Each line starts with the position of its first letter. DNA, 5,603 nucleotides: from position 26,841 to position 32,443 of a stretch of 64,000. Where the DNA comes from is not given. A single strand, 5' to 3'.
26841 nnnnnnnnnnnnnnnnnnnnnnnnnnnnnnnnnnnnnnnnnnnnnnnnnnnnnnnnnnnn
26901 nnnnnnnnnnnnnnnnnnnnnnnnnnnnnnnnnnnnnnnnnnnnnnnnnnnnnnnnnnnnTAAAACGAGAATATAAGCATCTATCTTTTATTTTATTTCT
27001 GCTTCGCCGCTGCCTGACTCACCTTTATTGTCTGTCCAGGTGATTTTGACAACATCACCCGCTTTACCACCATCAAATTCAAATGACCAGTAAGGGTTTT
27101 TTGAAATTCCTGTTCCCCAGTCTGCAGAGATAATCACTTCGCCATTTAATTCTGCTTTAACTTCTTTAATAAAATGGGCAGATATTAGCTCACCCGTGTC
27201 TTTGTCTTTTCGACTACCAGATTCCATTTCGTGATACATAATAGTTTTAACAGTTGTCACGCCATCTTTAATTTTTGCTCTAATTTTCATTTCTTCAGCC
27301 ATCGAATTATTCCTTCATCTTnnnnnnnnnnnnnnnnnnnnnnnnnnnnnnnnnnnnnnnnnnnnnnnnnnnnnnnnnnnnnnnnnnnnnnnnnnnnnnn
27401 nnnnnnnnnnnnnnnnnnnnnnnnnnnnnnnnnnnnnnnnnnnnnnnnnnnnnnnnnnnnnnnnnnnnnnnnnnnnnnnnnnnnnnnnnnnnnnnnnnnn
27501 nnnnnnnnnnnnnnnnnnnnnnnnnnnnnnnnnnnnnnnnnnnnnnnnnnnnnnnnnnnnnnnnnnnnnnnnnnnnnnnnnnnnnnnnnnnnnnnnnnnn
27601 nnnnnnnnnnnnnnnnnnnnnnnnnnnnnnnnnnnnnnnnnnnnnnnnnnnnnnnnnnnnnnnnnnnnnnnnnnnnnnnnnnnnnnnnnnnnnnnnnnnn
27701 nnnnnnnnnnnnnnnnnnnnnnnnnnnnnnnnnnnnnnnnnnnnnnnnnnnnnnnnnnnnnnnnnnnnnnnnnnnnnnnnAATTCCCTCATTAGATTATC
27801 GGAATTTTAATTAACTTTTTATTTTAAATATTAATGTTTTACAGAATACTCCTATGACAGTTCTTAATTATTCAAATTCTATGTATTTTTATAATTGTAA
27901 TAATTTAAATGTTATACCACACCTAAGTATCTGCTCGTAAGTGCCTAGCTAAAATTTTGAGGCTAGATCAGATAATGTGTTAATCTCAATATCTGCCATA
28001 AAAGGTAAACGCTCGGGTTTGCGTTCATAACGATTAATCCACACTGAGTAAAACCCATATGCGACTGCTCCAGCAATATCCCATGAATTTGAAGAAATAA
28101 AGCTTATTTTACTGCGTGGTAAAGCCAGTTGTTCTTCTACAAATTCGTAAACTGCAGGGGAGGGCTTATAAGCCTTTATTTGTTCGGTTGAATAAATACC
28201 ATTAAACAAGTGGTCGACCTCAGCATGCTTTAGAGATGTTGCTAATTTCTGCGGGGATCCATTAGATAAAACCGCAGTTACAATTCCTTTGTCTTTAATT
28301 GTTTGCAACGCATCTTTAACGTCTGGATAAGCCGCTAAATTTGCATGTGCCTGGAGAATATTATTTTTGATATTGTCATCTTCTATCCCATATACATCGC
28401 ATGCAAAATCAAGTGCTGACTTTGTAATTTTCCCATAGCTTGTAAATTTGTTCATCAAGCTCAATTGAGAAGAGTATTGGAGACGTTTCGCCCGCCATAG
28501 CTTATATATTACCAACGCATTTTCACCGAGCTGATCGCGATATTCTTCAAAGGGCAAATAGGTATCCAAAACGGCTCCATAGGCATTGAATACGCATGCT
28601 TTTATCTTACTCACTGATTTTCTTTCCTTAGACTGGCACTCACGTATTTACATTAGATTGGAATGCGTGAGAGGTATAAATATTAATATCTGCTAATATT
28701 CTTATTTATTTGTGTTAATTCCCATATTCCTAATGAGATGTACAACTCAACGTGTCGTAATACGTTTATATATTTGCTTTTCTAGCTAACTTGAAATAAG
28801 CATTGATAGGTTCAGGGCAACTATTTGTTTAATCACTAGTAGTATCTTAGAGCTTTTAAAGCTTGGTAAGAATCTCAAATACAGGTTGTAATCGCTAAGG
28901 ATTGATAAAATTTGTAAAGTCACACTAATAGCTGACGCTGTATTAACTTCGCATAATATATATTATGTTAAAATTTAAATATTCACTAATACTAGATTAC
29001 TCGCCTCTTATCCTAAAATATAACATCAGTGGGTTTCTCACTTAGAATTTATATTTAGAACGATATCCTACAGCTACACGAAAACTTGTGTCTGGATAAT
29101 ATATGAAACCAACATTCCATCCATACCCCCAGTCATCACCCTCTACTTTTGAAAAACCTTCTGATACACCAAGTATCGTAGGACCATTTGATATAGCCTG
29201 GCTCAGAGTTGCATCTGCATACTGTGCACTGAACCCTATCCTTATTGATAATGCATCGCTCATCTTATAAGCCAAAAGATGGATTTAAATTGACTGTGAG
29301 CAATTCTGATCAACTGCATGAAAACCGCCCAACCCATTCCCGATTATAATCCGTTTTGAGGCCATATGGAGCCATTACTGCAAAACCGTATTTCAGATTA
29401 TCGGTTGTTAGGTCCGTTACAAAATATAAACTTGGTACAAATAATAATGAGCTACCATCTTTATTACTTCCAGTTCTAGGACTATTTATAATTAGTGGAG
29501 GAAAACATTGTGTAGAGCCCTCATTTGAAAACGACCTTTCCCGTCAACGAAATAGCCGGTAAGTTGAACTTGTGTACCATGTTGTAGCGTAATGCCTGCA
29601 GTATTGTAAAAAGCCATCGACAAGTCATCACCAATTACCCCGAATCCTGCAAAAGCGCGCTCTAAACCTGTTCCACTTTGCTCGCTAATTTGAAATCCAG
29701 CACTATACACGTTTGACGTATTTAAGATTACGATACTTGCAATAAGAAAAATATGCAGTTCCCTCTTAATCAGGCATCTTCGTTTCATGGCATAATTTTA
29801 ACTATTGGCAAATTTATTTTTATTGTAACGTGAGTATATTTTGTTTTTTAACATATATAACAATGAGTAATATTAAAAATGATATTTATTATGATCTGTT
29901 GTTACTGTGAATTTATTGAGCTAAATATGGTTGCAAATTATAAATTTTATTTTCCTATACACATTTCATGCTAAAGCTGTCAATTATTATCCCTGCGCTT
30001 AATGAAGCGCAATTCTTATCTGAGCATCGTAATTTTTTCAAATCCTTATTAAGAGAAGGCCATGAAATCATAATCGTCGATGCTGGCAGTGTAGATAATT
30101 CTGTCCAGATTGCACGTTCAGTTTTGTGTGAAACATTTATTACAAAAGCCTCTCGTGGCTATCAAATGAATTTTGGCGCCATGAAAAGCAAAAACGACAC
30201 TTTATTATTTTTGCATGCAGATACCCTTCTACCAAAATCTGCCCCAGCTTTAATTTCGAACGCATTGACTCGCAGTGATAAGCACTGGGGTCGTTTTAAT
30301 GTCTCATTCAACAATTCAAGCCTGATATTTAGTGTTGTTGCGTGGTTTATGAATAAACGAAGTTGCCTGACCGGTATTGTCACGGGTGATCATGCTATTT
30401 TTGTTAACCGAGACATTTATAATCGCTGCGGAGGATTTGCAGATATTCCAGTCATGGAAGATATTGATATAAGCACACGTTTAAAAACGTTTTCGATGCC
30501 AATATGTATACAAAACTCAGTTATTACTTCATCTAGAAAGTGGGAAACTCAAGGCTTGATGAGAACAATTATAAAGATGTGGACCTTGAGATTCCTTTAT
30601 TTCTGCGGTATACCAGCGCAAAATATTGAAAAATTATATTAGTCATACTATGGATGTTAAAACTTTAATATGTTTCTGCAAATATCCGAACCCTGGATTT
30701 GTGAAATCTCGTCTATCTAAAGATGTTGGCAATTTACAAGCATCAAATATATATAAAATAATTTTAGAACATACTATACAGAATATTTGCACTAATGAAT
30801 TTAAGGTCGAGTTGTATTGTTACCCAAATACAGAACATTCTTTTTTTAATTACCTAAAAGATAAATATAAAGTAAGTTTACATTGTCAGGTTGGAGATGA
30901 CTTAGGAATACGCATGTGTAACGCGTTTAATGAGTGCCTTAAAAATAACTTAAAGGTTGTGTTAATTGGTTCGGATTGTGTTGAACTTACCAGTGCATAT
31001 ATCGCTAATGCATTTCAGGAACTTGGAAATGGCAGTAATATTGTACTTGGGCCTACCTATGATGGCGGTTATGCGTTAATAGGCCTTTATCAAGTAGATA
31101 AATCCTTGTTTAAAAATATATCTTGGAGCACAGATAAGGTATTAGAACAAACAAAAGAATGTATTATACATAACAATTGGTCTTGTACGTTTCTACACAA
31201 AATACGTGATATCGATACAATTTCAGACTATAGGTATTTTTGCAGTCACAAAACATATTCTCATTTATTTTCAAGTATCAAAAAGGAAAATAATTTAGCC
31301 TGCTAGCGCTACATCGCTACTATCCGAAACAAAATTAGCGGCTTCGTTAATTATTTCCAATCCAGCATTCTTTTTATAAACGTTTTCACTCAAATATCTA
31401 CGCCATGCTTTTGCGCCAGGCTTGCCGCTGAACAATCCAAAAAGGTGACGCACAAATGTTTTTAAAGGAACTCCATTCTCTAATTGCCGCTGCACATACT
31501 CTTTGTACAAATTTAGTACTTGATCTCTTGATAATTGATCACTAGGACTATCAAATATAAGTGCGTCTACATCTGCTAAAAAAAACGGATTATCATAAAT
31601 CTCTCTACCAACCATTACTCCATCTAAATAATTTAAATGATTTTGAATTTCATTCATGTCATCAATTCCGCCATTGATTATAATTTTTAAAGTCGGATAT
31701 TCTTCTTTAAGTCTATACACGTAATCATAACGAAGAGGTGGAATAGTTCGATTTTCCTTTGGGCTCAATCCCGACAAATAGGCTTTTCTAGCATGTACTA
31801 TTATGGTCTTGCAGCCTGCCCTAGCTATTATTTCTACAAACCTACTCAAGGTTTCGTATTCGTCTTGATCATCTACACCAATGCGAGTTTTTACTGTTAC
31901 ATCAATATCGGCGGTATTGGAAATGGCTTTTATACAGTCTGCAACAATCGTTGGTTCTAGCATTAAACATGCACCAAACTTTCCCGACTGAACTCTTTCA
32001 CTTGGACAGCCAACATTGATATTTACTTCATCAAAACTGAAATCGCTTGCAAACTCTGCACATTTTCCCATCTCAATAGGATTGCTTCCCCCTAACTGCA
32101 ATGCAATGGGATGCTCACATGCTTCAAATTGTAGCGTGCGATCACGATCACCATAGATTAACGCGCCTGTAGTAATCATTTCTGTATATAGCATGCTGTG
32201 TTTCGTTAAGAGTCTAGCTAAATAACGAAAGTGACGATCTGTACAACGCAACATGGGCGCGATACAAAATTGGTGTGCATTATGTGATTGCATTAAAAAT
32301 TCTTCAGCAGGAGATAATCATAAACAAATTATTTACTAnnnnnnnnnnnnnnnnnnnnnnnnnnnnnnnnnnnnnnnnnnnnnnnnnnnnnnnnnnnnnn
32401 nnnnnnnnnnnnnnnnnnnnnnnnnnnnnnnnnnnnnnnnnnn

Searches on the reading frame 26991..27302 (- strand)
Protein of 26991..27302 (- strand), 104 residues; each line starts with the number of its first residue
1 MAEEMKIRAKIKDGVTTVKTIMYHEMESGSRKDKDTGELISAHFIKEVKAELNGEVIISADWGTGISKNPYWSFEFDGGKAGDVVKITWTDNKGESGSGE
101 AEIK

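Call 23: search_protein_families(library=pfam, max_evalue=0.001, proteins=[window:26991-27302:-])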
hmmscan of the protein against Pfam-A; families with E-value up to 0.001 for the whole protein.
window:26991-27302:- (104 aa): 1 family
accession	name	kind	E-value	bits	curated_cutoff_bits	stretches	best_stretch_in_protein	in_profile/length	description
PF08770.17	SoxZ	-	8.9e-36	122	25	1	8-101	4-97/98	Sulphur oxidation protein SoxZ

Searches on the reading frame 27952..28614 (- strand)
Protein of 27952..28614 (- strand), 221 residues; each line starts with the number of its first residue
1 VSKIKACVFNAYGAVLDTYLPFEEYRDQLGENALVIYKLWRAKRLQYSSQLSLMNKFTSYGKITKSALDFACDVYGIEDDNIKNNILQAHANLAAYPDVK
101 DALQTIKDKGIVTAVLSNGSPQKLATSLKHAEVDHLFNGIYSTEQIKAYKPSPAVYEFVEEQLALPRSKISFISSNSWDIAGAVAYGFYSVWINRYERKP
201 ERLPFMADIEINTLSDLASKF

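Call 23: search_protein_families(library=pfam, max_evalue=0.001, proteins=[window:27952-28614:-])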
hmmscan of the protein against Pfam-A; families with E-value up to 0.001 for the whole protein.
window:27952-28614:- (221 aa): 2 families
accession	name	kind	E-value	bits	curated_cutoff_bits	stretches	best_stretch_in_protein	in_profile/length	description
PF13419.12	HAD_2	-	4.9e-16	59.8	23.8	1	89-192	73-177/178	Haloacid dehalogenase-like hydrolase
PF00702.32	Hydrolase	-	1.3e-15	58.8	26.4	1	84-186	88-190/191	haloacid dehalogenase-like hydrolase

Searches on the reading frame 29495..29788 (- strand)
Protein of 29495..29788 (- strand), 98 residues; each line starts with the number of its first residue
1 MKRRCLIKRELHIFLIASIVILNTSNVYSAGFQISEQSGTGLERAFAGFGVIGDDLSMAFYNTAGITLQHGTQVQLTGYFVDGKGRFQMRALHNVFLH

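Call 23: search_protein_families(library=pfam, max_evalue=0.001, proteins=[window:29495-29788:-])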
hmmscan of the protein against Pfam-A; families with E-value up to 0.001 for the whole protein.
window:29495-29788:- (98 aa): 1 family
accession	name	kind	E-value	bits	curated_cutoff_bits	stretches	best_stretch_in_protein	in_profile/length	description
PF03349.22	Toluene_X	-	1.5e-09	37.3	29.7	1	22-84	3-65/421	Outer membrane protein transport protein (OMPP1/FadL/TodX)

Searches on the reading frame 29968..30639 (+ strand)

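Call 16: search_protein_families(library=pfam, max_evalue=0.01, proteins=[window:29968-30639:+])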
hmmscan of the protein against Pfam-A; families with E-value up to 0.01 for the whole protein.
window:29968-30639:+ (224 aa): 2 families
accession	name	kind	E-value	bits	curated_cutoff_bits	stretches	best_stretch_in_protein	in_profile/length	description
PF00535.33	Glycos_transf_2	-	2.5e-11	44.2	23.3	1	5-92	1-95/168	Glycosyl transferase family 2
PF10111.15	Glyco_tranf_2_2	-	0.0058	16.6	27.3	0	17-88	15-94/276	Glycosyltransferase like family 2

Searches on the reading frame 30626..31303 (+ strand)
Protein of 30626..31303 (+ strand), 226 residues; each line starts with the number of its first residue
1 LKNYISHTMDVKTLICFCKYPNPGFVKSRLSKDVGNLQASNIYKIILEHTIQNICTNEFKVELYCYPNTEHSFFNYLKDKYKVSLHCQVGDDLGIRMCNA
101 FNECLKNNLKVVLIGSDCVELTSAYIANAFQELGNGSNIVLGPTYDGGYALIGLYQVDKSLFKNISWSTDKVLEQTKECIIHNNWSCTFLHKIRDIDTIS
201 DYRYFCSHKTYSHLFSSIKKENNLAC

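Call 17: search_protein_families(library=pfam, max_evalue=0.01, proteins=[window:30626-31303:+])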
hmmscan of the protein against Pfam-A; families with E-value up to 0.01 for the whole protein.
window:30626-31303:+ (226 aa): 1 family
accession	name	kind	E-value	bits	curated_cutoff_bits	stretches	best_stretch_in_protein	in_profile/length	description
PF09837.15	DUF2064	-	1.8e-26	92.8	25.8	1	59-169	11-120/120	Uncharacterized protein conserved in bacteria (DUF2064)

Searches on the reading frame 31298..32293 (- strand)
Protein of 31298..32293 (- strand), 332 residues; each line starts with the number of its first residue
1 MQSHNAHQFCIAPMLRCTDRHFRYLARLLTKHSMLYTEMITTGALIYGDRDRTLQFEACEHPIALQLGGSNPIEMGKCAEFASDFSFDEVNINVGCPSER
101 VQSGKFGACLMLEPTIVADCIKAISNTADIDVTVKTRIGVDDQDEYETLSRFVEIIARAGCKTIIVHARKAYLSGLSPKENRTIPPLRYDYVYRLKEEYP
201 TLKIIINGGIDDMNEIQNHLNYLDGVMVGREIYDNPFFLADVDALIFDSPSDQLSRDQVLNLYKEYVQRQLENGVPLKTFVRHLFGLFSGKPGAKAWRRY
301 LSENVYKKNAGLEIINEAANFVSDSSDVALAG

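Call 23: search_protein_families(library=pfam, max_evalue=0.001, proteins=[window:31298-32293:-])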
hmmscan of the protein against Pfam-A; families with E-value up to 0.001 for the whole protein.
window:31298-32293:- (332 aa): 1 family
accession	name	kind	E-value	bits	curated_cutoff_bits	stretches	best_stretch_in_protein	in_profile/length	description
PF01207.24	Dus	-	4.2e-78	263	20.4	1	11-312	2-299/311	Dihydrouridine synthase (Dus)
